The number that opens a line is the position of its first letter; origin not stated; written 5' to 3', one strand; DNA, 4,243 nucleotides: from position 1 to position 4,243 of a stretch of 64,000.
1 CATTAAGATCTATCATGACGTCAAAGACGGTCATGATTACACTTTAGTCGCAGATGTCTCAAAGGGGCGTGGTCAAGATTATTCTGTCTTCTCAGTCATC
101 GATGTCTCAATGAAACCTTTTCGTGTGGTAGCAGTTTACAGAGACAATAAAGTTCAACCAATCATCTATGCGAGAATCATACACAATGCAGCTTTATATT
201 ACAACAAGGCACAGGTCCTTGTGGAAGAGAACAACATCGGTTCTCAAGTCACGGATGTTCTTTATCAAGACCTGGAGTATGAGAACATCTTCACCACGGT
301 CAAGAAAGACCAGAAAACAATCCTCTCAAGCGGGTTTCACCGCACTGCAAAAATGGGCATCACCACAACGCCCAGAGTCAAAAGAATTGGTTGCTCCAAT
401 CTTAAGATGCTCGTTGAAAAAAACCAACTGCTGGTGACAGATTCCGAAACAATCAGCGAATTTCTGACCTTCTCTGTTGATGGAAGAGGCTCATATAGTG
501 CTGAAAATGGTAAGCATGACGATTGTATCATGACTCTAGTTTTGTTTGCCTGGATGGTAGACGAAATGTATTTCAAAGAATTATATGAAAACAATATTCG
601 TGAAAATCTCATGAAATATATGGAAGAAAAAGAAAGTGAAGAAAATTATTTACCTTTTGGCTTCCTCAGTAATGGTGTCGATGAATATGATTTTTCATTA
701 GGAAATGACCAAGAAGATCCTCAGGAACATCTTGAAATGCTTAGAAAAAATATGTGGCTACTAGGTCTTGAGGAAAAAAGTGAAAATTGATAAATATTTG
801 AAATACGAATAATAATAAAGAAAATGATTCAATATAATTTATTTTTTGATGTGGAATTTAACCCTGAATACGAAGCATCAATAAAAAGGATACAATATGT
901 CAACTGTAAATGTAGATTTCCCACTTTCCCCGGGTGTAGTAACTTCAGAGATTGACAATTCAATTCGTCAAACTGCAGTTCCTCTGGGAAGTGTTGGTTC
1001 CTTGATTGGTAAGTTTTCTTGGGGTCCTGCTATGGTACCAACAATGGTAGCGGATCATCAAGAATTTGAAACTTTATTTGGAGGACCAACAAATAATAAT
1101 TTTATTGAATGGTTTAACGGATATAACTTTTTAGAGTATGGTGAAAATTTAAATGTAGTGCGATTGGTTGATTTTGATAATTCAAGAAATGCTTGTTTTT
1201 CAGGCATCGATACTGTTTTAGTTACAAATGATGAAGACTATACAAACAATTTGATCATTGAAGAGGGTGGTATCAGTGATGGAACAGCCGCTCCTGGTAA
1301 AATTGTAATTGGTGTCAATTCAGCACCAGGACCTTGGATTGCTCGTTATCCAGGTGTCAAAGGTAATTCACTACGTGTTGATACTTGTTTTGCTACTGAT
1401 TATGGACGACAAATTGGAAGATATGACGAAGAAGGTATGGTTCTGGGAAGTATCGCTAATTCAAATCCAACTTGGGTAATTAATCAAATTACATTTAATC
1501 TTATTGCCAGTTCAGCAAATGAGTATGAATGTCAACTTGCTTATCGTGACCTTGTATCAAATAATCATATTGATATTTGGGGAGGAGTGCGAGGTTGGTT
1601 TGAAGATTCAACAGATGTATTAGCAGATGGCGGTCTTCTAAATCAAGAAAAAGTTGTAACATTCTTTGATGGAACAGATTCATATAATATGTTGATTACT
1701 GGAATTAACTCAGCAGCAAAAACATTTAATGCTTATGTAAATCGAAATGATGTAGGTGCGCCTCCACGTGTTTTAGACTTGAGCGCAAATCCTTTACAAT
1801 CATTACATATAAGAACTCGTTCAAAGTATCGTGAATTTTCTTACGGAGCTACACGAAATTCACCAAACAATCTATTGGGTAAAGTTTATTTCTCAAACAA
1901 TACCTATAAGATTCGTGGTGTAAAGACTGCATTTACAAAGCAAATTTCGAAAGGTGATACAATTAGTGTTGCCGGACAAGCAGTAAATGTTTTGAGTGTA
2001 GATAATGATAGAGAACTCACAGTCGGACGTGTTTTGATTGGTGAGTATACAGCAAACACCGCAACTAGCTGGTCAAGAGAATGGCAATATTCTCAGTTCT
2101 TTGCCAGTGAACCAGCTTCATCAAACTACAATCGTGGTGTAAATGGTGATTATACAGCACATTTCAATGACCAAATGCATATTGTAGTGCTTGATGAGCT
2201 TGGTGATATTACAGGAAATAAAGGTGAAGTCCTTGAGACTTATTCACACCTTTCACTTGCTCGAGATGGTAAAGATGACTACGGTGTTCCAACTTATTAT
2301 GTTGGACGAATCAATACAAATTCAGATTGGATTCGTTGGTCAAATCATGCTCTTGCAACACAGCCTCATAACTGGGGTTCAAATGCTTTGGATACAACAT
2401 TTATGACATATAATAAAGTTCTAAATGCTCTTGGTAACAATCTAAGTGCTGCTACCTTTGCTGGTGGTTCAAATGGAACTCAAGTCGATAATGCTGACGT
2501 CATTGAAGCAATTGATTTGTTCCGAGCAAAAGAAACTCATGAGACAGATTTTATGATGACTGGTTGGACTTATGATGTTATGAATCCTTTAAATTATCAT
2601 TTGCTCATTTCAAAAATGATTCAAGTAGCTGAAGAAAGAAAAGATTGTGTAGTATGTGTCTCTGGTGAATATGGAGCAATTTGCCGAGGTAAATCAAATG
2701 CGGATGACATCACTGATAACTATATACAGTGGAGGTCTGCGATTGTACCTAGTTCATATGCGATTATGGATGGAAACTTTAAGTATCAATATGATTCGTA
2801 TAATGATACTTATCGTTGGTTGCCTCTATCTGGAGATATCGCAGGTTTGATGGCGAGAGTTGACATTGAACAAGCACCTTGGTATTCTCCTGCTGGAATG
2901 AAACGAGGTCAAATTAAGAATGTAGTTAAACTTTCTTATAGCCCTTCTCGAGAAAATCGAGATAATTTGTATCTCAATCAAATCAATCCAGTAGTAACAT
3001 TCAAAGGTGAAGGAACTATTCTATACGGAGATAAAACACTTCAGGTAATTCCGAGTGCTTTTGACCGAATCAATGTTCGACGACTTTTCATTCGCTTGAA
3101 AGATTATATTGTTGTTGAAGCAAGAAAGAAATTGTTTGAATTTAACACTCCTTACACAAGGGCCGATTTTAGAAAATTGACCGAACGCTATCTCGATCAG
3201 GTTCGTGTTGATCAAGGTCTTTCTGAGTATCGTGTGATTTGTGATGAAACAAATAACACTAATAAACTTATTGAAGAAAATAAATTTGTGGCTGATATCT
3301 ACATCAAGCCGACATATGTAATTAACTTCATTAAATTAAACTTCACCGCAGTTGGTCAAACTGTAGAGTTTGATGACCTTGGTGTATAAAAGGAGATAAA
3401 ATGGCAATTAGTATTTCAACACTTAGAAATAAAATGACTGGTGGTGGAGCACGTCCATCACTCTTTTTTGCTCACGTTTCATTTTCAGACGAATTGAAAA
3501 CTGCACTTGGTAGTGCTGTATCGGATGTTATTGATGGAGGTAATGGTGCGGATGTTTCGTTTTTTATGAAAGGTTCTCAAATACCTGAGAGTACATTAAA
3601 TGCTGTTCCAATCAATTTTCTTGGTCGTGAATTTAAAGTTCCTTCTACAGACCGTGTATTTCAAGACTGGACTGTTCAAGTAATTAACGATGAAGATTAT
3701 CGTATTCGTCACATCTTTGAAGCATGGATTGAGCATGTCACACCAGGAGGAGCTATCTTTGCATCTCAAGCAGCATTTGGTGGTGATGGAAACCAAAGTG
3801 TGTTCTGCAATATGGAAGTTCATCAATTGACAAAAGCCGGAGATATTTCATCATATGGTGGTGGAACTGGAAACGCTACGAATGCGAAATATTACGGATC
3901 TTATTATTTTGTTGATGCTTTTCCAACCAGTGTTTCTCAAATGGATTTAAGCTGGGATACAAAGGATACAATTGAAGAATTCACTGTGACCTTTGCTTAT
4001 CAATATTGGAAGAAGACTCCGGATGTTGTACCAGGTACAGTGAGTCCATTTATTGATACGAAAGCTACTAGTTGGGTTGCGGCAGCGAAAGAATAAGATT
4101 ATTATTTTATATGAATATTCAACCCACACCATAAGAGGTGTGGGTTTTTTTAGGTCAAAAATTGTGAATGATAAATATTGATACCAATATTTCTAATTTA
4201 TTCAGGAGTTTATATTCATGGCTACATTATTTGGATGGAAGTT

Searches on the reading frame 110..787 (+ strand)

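Call 105: search_protein_families(library=phrogs, proteins=[window:110-787:+], max_evalue=0.001)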
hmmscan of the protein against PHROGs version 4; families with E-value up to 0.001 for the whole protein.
window:110-787:+ (226 aa): 3 families
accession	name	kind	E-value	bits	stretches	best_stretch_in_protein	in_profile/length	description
phrog_24361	-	head and packaging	3.3e-21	76.8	1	14-155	7-143/162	terminase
phrog_38407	-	unknown function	3.2e-07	30.6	1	18-153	221-351/370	-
phrog_2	-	head and packaging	3.2e-06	27.2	1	13-192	511-625/807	terminase large subunit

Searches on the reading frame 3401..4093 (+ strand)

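Call 4: search_protein_families(library=phrogs, proteins=[window:3401-4093:+])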
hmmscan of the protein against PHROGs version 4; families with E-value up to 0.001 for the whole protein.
window:3401-4093:+ (231 aa): 2 families
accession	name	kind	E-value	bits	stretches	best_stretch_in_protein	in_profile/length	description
phrog_45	-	tail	8e-41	141.3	1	2-208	75-257/350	tail tube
phrog_3629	-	tail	1.3e-05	25.5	0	169-205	170-206/313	tail tube protein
